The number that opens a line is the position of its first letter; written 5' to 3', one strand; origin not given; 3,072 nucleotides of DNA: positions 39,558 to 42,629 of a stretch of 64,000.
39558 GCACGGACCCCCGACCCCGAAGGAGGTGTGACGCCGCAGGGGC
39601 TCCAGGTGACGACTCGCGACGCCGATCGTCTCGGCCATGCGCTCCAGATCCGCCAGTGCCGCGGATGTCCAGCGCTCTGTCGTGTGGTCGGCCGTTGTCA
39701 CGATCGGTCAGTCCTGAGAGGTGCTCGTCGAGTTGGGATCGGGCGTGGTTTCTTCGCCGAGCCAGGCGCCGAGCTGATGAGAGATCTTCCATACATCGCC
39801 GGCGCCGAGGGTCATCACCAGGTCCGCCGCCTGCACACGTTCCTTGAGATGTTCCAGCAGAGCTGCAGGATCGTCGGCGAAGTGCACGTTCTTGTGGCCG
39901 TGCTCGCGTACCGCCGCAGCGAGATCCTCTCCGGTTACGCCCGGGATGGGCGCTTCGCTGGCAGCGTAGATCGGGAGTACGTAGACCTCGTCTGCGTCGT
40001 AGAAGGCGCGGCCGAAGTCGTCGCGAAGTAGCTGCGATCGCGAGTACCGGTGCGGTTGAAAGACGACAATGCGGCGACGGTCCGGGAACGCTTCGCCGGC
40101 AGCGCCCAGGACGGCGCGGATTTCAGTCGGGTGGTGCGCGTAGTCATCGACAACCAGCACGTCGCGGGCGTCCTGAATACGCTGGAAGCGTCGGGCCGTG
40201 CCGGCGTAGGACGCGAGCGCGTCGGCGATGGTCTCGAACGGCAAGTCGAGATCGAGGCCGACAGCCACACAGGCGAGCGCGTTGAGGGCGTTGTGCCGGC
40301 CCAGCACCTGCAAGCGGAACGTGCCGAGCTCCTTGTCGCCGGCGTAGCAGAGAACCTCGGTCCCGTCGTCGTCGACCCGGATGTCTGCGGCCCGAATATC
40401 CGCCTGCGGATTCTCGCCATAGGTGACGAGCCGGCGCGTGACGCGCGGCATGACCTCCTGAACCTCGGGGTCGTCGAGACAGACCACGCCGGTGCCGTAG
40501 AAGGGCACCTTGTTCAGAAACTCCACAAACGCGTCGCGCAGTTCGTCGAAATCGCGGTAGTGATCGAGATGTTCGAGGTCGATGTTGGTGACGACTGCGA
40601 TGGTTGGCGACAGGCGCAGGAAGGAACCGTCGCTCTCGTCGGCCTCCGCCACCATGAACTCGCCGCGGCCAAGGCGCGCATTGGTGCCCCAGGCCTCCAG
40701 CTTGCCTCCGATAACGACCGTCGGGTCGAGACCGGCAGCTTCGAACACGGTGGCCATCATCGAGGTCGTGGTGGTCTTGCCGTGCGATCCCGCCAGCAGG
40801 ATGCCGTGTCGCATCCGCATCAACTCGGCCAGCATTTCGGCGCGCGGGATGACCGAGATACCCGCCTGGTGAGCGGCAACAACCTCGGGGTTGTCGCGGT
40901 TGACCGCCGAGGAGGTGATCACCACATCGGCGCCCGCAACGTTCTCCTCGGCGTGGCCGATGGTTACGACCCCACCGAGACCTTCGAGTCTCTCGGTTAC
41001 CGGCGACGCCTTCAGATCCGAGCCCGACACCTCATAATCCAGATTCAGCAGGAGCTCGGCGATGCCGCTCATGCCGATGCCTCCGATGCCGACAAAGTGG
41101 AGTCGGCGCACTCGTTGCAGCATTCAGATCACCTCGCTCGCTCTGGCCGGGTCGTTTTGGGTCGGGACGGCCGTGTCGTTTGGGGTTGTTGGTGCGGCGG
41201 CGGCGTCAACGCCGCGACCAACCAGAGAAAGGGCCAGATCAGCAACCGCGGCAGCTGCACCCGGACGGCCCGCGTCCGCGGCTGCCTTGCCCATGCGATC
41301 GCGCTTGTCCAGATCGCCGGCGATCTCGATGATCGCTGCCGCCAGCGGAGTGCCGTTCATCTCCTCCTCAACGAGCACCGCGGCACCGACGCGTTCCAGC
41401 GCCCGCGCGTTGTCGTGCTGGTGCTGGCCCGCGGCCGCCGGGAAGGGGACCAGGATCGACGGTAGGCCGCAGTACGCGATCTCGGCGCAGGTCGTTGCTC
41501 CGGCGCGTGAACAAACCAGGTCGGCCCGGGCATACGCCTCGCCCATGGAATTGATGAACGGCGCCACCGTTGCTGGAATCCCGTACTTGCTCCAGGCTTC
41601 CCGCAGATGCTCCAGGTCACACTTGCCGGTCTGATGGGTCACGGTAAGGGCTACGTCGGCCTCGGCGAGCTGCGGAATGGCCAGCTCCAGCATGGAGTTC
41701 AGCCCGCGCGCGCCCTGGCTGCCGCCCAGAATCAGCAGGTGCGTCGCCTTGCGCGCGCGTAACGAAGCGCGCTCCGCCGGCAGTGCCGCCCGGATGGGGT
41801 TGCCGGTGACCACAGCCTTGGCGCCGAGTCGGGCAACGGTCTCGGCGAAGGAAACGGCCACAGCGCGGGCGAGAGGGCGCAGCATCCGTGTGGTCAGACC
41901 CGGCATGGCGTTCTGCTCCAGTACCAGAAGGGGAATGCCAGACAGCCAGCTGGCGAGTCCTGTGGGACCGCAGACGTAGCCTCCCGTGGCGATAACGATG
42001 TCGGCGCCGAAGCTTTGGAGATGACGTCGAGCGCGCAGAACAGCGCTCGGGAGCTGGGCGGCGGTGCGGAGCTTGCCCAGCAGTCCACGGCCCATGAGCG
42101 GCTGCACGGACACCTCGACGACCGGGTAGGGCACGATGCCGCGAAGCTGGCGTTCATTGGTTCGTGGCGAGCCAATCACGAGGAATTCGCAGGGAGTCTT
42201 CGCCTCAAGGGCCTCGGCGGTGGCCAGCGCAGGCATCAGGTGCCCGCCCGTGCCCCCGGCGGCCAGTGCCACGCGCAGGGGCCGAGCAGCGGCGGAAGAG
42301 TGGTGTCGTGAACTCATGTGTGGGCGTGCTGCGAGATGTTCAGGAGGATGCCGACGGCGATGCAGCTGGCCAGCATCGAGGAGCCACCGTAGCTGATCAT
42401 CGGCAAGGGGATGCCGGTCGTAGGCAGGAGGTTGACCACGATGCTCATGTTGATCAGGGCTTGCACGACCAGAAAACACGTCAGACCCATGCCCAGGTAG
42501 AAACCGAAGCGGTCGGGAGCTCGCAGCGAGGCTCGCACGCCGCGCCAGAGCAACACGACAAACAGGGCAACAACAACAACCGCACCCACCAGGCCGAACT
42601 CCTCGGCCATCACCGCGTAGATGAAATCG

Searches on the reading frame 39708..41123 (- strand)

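Call 35: search_protein_families(library=pfam, proteins=[window:39708-41123:-], max_evalue=0.001)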
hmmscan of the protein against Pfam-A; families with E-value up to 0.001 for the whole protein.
window:39708-41123:- (471 aa): 3 families
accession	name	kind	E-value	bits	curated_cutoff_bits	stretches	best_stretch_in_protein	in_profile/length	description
PF08245.18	Mur_ligase_M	-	6.3e-31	108.3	24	1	111-288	2-199/200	Mur ligase middle domain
PF01225.30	Mur_ligase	-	1.9e-28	99.1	21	1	8-105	2-94/95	Mur ligase family, catalytic domain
PF02875.26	Mur_ligase_C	-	6e-23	82.5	28.4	1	311-442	1-127/127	Mur ligase, glutamate ligase domain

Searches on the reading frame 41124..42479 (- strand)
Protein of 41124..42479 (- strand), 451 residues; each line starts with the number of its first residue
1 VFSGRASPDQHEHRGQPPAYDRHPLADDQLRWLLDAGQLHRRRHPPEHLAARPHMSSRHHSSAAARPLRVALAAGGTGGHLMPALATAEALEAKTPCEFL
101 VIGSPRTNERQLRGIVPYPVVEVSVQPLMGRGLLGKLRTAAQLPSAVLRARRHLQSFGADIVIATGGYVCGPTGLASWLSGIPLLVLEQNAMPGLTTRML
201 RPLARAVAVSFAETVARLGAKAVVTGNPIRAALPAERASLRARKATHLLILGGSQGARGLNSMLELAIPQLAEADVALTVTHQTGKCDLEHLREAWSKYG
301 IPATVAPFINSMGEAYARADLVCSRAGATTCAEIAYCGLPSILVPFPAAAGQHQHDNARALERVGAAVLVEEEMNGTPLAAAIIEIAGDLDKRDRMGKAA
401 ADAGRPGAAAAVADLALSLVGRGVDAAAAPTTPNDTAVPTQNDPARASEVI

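Call 35: search_protein_families(library=pfam, proteins=[window:41124-42479:-], max_evalue=0.001)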
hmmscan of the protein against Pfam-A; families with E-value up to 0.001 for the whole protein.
window:41124-42479:- (451 aa): 2 families
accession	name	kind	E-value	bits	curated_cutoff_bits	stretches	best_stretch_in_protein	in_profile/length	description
PF04101.22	Glyco_tran_28_C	-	2.5e-37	128.9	22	1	248-405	2-159/166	Glycosyltransferase family 28 C-terminal domain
PF03033.26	Glyco_transf_28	-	4e-25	88.9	26.2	1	70-208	1-138/139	Glycosyltransferase family 28 N-terminal domain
